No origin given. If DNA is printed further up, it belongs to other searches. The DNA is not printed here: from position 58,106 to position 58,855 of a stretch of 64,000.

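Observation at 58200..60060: Tandem array of four pilin-like paralogs in two duplicated promoter-gene-gene-terminator units; copy 3 has a deleted or altered N-terminal helix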

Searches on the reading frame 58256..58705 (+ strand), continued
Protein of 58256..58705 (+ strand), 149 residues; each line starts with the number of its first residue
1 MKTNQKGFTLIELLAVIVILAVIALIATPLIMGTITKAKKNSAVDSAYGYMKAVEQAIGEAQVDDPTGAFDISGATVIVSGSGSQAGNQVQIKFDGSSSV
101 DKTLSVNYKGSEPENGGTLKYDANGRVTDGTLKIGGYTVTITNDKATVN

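Call 26: find_encoding_contigs(protein=P0101, flank=10000, max_places=1)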
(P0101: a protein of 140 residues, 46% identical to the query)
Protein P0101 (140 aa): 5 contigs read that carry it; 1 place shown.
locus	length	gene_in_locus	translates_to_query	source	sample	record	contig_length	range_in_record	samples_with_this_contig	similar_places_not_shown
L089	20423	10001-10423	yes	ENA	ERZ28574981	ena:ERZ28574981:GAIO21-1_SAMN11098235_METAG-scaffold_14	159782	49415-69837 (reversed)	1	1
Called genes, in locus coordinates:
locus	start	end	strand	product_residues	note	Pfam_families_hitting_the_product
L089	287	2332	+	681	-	PF00497:SBP_bac_3 (weak), PF00990:GGDEF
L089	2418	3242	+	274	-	PF03631:Virul_fac_BrkB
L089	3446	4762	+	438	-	PF02368:Big_2, PF26918:Ig_Eae (weak)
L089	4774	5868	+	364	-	PF02368:Big_2, PF00877:NLPC_P60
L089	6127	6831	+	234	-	PF01966:HD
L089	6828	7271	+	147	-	-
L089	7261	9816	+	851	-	PF00133:tRNA-synt_1, PF01406:tRNA-synt_1e (faint), PF09334:tRNA-synt_1g, PF13603:tRNA-synt_1_2 (faint), PF09334:tRNA-synt_1g, PF00133:tRNA-synt_1, PF08264:Anticodon_1, PF10458:Val_tRNA-synt_C (weak)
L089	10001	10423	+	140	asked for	PF07963:N_methyl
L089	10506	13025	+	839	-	PF09586:YfhO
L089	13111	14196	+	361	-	PF20990:DUF2207_C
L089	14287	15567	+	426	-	PF25888:WHD_DnaB, PF07261:DnaB_2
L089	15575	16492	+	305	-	PF00004:AAA (faint), PF03969:AFG1_ATPase (weak), PF00308:Bac_DnaA (weak), PF01695:IstB_IS21 (weak)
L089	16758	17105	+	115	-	-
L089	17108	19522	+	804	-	PF00133:tRNA-synt_1, PF00750:tRNA-synt_1d (faint), PF01406:tRNA-synt_1e (faint), PF09334:tRNA-synt_1g, PF13603:tRNA-synt_1_2, PF00133:tRNA-synt_1, PF09334:tRNA-synt_1g (weak), PF08264:Anticodon_1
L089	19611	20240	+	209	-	PF02390:Methyltransf_4, PF13847:Methyltransf_31 (weak)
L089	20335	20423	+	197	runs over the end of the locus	-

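Call 27: find_encoding_contigs(protein=P0012, flank=10000, max_places=4)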
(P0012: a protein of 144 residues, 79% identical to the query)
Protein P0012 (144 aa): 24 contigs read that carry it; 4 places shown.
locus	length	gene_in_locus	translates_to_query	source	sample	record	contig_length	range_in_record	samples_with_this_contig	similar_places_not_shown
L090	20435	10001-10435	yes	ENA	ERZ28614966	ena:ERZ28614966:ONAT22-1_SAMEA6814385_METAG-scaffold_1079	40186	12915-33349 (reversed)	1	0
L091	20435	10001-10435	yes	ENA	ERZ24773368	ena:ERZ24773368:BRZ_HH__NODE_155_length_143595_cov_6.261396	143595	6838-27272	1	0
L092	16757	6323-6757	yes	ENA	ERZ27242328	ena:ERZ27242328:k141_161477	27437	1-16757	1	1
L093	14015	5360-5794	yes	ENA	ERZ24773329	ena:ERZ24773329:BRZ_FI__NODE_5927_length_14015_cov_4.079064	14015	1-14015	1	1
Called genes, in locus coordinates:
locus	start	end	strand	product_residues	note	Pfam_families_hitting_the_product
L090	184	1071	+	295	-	PF00126:HTH_1, PF03466:LysR_substrate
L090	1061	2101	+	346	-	-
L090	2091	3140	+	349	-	PF01928:CYTH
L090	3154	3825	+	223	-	PF00702:Hydrolase, PF12710:HAD (weak), PF13419:HAD_2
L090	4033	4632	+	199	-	PF01712:dNK (weak), PF02224:Cytidylate_kin (weak), PF13189:Cytidylate_kin2, PF13238:AAA_18, PF13207:AAA_17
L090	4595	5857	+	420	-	-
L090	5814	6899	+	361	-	-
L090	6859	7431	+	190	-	PF01928:CYTH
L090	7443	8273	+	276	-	PF13603:tRNA-synt_1_2 (faint), PF00293:NUDIX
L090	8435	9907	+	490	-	PF01266:DAO, PF07992:Pyr_redox_2 (faint), PF13450:NAD_binding_8 (weak), PF13738:Pyr_redox_3 (faint), PF00355:Rieske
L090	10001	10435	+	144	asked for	PF07963:N_methyl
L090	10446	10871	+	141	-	PF07963:N_methyl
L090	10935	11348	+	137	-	PF07963:N_methyl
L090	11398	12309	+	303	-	PF01261:AP_endonuc_2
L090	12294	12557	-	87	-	-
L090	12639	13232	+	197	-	PF00081:Sod_Fe_N (weak), PF02777:Sod_Fe_C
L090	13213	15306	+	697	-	PF03717:PBP_dimer, PF00905:Transpeptidase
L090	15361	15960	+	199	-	-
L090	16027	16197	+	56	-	PF00471:Ribosomal_L33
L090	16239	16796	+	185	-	PF08207:EFP_N, PF01132:EFP, PF09285:Elong-fact-P_C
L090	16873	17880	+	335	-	-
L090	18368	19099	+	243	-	-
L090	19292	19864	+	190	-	PF05198:IF3_N, PF00707:IF3_C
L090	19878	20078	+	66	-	PF01632:Ribosomal_L35p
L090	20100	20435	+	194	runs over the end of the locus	PF00453:Ribosomal_L20, PF02037:SAP (faint), PF07498:Rho_N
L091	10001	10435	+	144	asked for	PF07963:N_methyl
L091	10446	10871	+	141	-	PF07963:N_methyl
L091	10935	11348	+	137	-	PF07963:N_methyl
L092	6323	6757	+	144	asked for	PF07963:N_methyl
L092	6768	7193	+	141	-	PF07963:N_methyl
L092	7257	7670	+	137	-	PF07963:N_methyl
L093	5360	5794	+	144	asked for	PF07963:N_methyl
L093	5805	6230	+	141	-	PF07963:N_methyl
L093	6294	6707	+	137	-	PF07963:N_methyl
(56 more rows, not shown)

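Call 35: search_solved_structures(query=A5, max_evalue=1)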
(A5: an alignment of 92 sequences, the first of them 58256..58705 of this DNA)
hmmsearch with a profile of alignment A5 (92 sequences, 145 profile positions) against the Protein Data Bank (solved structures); distinct sequences matched with E-value up to 1: 15.
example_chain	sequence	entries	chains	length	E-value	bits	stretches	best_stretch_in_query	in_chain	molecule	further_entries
9egp_A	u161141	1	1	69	2.4e-07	34.5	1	3-50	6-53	Geopilin domain 1 protein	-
8pfb_G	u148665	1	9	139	2.8e-07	34.2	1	8-83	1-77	Type IV pilin PilE1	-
7tgg_A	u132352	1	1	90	3.3e-07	34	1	3-62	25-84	Geopilin domain 1 protein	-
9lab_B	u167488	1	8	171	3.3e-07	34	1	3-42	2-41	MSHA major pilin subunit MshA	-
6xxe_A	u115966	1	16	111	2.7e-06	31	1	8-99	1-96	Uncharacterized protein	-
8qqj_J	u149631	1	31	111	8.7e-06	29.4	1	8-98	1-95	Type IV narrow pilus major component PilA5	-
6xxd_A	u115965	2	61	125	8.3e-05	26.2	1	8-75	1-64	PilA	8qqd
9laa_A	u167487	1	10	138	0.00016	25.3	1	1-60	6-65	Type IV pilin protein PilA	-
1oqw_A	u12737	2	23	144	0.00019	25.1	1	8-113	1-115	Fimbrial protein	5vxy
2m7g_A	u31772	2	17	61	0.00033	24.3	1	8-63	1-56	Geopilin domain 1 protein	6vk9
5wda_A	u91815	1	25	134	0.0019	21.8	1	8-67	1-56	General secretion pathway protein G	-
8tj2_C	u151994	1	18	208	0.027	18.1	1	8-56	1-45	Type IV major pilin protein PilA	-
6gv9_A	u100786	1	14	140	0.11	16.1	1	8-38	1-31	Prepilin peptidase-dependent protein D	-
8tob_GA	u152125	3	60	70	0.2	15.3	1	9-40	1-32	Fimbrial protein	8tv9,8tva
8tum_e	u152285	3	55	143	0.35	14.5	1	8-67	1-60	Type IV major pilin protein PilA | Pilin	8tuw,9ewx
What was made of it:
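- Closest known: Streptococcus sanguinis PilE1/PilE2, two major pilins of a heteropolymeric type IV pilus. Same: The profile of this family hits PilE1 (8pfb, E=2.8e-07, call 35).
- Closest known: Thermus thermophilus PilA4/PilA5. Same: The family profile hits both proteins (call 35).
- The family profile hits the N-terminal helices of PilE1 (8pfb), Thermus PilA4/PilA5, MshA and geopilin (call 35).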

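Call 39: predict_structure(alignment_id=A5)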
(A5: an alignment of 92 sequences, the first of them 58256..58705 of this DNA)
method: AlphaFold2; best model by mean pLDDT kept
length: 149 residues; sequences in the alignment: 92
mean_pLDDT: 88.0   pTM: 0.73
mean pLDDT of the five models: 88.0, 85.3, 85.3, 80.7, 77.5
residues with pLDDT >= 90: 76; 70-90: 66; 50-70: 6; < 50: 1
segments of 3 or more residues with pLDDT < 50: none
pLDDT, mean of each block of 10 residues (from residue 1): 67 91 91 89 93 91 82 91 86 89 89 92 88 92 89
secondary structure, 60 per line:
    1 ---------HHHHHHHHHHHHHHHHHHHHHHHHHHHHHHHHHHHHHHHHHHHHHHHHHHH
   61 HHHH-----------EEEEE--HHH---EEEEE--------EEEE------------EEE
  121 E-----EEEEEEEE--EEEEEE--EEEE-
elements in order: H10-64 E76-80 E89-93 E102-105 E118-121 E127-134 E137-142 E145-148

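Call 41: fold_search(model_id=the predicted structure, library=pdb)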
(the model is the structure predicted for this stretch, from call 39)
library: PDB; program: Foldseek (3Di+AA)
matches with E <= 10: 633; with E <= 0.001: 0
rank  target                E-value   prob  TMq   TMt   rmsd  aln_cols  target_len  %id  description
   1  4ipu_C                2.2e-03  0.99  0.33  0.35   6.9       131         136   16  Crystal structure of Pseudomonas aeruginosa (strain: PAO1) type IV minor pilin FimU in space group P21 (released 2014-01-15)
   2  4ipu_D                2.5e-03  0.97  0.31  0.34   6.9       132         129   16  Crystal structure of Pseudomonas aeruginosa (strain: PAO1) type IV minor pilin FimU in space group P21 (released 2014-01-15)
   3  4ipu_A                2.8e-03  0.98  0.32  0.33   7.0       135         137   16  Crystal structure of Pseudomonas aeruginosa (strain: PAO1) type IV minor pilin FimU in space group P21 (released 2014-01-15)
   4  4ipu_B                4.9e-03  0.96  0.32  0.34   7.2       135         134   16  Crystal structure of Pseudomonas aeruginosa (strain: PAO1) type IV minor pilin FimU in space group P21 (released 2014-01-15)
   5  4ipv_B                5.6e-03  0.93  0.30  0.33   7.2       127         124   17  Crystal structure of Pseudomonas aeruginosa (strain: PAO1) type IV minor pilin FimU in space group P65 (released 2014-01-15)
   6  2xi9_B                2.2e-01  0.12  0.19  0.11  11.5        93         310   17  Pilus-presented adhesin, Spy0125 (Cpa), P1 form (released 2010-08-04)
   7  7qnt_AAA              2.9e-01  0.14  0.19  0.08   6.5        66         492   14  TarM(Se) native (released 2023-05-10)
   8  8qsp_B                3.0e-01  0.13  0.19  0.10  11.0        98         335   10  MUC5AC D3 assembly. SNP rs36189285: Arg996Gln. (released 2025-02-12)
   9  8qtv_A                3.0e-01  0.10  0.19  0.10  13.0        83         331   11  MUC5AC D'D3CysD1 domains. (released 2025-03-12)
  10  3v99_A                3.0e-01  0.06  0.13  0.05  13.2       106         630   17  S663D Stable-5-LOX in complex with Arachidonic Acid (released 2012-05-02)
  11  6rbf_A                3.9e-01  0.10  0.19  0.10  12.1        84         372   13  Mucin 2 D3 domain (released 2019-08-14)
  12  8orr                  4.4e-01  0.12  0.22  0.12   6.8       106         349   10  Outer membrane protein assembly factor BamB from Klebsiella pneumoniae (released 2024-04-24)
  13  4wac                  5.0e-01  0.18  0.23  0.09   7.3        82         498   16  Crystal Structure of TarM (released 2015-02-25)
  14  7qnt_BBB              5.0e-01  0.12  0.20  0.08   6.5        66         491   11  TarM(Se) native (released 2023-05-10)
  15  7bsb_I                5.3e-01  0.12  0.21  0.23  10.1        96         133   14  Mevo lectin- Native form-2 (released 2021-02-03)
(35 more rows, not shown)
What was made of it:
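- Closest known: Pseudomonas aeruginosa FimU. Same: It is the best structural match to the AlphaFold model (Foldseek probability 0.99, call 41).
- The AlphaFold model has pLDDT 88 with helix 10-64 plus seven strands, and its best PDB fold match is the pilin FimU (probability 0.99; calls 39, 41). The best fold match is the minor pilin FimU (call 41).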

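Call 46: find_encoding_contigs(protein=P0018, flank=4000, max_places=2)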
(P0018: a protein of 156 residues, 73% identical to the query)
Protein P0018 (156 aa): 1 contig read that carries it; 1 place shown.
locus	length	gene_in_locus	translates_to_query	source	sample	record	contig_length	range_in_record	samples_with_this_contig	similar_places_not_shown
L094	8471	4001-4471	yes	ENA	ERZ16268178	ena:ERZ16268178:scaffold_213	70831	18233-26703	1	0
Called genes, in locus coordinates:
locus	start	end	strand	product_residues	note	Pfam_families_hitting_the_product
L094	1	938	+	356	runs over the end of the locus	PF01381:HTH_3, PF12844:HTH_19 (faint), PF06114:Peptidase_M78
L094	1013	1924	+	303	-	PF00535:Glycos_transf_2, PF10111:Glyco_tranf_2_2, PF13641:Glyco_tranf_2_3 (weak)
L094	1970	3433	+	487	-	PF01266:DAO, PF07992:Pyr_redox_2 (faint), PF13450:NAD_binding_8 (weak), PF13738:Pyr_redox_3 (faint), PF00355:Rieske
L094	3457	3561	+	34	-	-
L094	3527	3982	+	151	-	PF07963:N_methyl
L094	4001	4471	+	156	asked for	PF07963:N_methyl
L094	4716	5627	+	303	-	PF01261:AP_endonuc_2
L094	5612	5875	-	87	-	-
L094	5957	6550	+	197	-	PF00081:Sod_Fe_N (weak), PF02777:Sod_Fe_C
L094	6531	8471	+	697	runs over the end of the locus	PF03717:PBP_dimer, PF00905:Transpeptidase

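Call 47: find_encoding_contigs(protein=P0004, flank=4000, max_places=2)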
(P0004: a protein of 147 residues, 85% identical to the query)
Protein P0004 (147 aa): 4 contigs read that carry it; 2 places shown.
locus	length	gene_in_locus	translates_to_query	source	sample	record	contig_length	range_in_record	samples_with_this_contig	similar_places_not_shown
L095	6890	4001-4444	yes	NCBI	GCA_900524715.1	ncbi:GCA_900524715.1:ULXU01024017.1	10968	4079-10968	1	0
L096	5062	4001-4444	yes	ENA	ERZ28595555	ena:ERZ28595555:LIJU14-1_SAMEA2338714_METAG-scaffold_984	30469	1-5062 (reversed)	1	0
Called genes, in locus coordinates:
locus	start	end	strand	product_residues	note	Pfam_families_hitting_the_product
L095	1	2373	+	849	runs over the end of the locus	PF00133:tRNA-synt_1, PF01406:tRNA-synt_1e (faint), PF09334:tRNA-synt_1g, PF13603:tRNA-synt_1_2 (faint), PF09334:tRNA-synt_1g, PF00133:tRNA-synt_1, PF08264:Anticodon_1, PF10458:Val_tRNA-synt_C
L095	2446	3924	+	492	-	PF01266:DAO, PF13450:NAD_binding_8 (weak), PF13738:Pyr_redox_3 (faint), PF00355:Rieske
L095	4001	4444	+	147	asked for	PF07963:N_methyl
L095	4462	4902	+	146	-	PF07963:N_methyl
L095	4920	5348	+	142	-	PF07963:N_methyl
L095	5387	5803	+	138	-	PF07963:N_methyl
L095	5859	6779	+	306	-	PF01261:AP_endonuc_2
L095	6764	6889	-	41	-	?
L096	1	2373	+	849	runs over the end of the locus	PF00133:tRNA-synt_1, PF01406:tRNA-synt_1e (faint), PF09334:tRNA-synt_1g, PF13603:tRNA-synt_1_2 (faint), PF09334:tRNA-synt_1g, PF00133:tRNA-synt_1, PF08264:Anticodon_1, PF10458:Val_tRNA-synt_C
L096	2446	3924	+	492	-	PF01266:DAO, PF13450:NAD_binding_8 (weak), PF13738:Pyr_redox_3 (faint), PF00355:Rieske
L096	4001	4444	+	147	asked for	PF07963:N_methyl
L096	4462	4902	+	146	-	PF07963:N_methyl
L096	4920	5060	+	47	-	PF07963:N_methyl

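Call 48: find_encoding_contigs(protein=P0006, flank=4000, max_places=3)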
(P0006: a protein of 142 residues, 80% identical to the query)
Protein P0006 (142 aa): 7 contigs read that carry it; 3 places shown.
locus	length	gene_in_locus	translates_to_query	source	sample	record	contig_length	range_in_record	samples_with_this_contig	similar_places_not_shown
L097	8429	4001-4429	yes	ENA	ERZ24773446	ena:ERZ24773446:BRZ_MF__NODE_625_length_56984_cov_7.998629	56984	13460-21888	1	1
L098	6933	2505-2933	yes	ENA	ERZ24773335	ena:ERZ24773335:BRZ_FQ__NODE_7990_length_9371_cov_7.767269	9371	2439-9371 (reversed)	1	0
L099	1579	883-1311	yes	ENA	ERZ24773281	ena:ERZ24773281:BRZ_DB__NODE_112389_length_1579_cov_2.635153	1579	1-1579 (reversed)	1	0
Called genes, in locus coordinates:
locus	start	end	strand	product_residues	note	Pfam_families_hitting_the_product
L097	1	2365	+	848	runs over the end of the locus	PF00133:tRNA-synt_1, PF01406:tRNA-synt_1e (faint), PF09334:tRNA-synt_1g, PF13603:tRNA-synt_1_2 (weak), PF09334:tRNA-synt_1g, PF08264:Anticodon_1, PF10458:Val_tRNA-synt_C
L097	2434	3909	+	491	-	PF01266:DAO, PF07992:Pyr_redox_2 (faint), PF13738:Pyr_redox_3 (faint), PF00355:Rieske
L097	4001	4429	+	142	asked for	PF07963:N_methyl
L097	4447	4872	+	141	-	PF07963:N_methyl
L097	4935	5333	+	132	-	-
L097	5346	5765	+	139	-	PF07963:N_methyl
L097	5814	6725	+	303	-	PF01261:AP_endonuc_2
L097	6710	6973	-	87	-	-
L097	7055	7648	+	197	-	PF00081:Sod_Fe_N, PF02777:Sod_Fe_C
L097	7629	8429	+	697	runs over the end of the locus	PF03717:PBP_dimer, PF00905:Transpeptidase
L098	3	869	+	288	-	?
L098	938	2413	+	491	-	PF01266:DAO, PF07992:Pyr_redox_2 (faint), PF13450:NAD_binding_8 (weak), PF13738:Pyr_redox_3 (faint), PF00355:Rieske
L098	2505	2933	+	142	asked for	PF07963:N_methyl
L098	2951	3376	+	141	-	PF07963:N_methyl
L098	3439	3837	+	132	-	-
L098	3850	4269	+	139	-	PF07963:N_methyl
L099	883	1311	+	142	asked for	PF07963:N_methyl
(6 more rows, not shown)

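Call 63: find_related_loci(query=A3, collection=metagenome_contigs, flank=10000)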
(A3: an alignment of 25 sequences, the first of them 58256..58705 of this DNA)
Query A3 (149 aa) in metagenome_contigs; peptide patterns used: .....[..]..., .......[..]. (x = any residue, [..] = any of these).
600 stretches matched a pattern (row limit reached: there are more); 215 encode a relative of the query (tblastn E <= 1e-3); the best 80 are kept; 80 distinct loci.
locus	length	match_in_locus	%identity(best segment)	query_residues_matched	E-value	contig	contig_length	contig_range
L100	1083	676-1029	40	4-148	3e-20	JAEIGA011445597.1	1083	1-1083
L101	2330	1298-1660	36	2-143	3e-18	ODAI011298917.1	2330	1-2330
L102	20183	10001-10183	64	5-65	5e-17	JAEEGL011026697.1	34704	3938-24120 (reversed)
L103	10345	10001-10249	45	5-90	4e-15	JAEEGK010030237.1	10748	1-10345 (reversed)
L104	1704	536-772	47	5-82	6e-15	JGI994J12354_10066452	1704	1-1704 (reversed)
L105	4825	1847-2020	50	7-64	7e-14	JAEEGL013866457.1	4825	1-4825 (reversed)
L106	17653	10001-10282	33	4-127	3e-13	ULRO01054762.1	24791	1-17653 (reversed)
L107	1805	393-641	48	5-84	2e-13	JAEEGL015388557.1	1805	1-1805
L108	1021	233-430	41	2-74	3e-13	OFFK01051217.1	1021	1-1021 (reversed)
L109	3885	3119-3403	32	5-110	1e-12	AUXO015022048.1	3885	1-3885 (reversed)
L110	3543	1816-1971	47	1-59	7e-12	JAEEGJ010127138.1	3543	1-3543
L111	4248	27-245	41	3-73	8e-12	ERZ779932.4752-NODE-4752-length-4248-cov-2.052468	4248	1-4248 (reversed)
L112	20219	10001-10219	41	3-73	1e-11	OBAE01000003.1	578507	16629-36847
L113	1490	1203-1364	50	2-55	1e-11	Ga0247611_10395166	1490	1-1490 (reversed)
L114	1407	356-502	51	5-53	2e-11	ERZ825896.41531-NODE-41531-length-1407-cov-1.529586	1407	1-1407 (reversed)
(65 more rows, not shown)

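Call 69: search_protein_families(library=pfam, proteins=[L001:18815-19912:+, L001:19921-20421:+, L001:15799-16392:+, L088:10532-11110:+, L089:6828-7271:+, L090:16873-17880:+, L090:18368-19099:+], max_evalue=0.05)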
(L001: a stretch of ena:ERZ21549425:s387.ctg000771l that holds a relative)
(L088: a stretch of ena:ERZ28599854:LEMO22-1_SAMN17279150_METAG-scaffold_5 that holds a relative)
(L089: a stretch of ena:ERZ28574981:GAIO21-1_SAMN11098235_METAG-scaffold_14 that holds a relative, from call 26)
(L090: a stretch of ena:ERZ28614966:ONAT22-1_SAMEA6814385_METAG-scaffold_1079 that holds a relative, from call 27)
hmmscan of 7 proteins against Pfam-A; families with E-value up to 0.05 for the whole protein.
L001:18815-19912:+ (365 aa): 0 families

L001:19921-20421:+ (166 aa): 2 families
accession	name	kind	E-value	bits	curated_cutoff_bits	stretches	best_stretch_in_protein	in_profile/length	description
PF13419.12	HAD_2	-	0.0026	18.3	23.8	1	7-105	4-104/178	Haloacid dehalogenase-like hydrolase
PF24829.1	Phage_connect_2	-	0.045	14.5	24.3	0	62-89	5-36/105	Phage connector protein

L001:15799-16392:+ (197 aa): 0 families

L088:10532-11110:+ (192 aa): 0 families

L089:6828-7271:+ (147 aa): 0 families

L090:16873-17880:+ (335 aa): 0 families

L090:18368-19099:+ (243 aa): 1 family
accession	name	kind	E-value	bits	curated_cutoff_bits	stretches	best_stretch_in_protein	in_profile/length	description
PF19789.6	DUF6273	-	0.022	15.1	23.5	0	73-147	34-99/172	Domain of unknown function (DUF6273)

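Call 72: find_encoding_contigs(protein=P0002, flank=5000, max_places=3)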
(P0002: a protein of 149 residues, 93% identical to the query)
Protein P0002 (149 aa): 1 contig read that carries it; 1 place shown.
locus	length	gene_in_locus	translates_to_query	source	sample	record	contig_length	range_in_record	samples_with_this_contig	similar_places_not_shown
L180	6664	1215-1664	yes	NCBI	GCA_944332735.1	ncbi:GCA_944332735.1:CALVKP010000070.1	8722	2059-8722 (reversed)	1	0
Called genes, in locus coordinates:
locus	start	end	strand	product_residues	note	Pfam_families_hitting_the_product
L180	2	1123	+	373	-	?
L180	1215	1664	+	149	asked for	PF07963:N_methyl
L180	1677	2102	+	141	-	PF07963:N_methyl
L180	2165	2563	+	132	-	-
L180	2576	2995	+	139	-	PF07963:N_methyl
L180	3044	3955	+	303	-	PF01261:AP_endonuc_2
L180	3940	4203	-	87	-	-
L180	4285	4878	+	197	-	PF00081:Sod_Fe_N, PF02777:Sod_Fe_C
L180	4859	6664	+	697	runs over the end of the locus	PF03717:PBP_dimer, PF00905:Transpeptidase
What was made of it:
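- Three strains keep the same c2-c3-c4 order (calls 48, 72).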
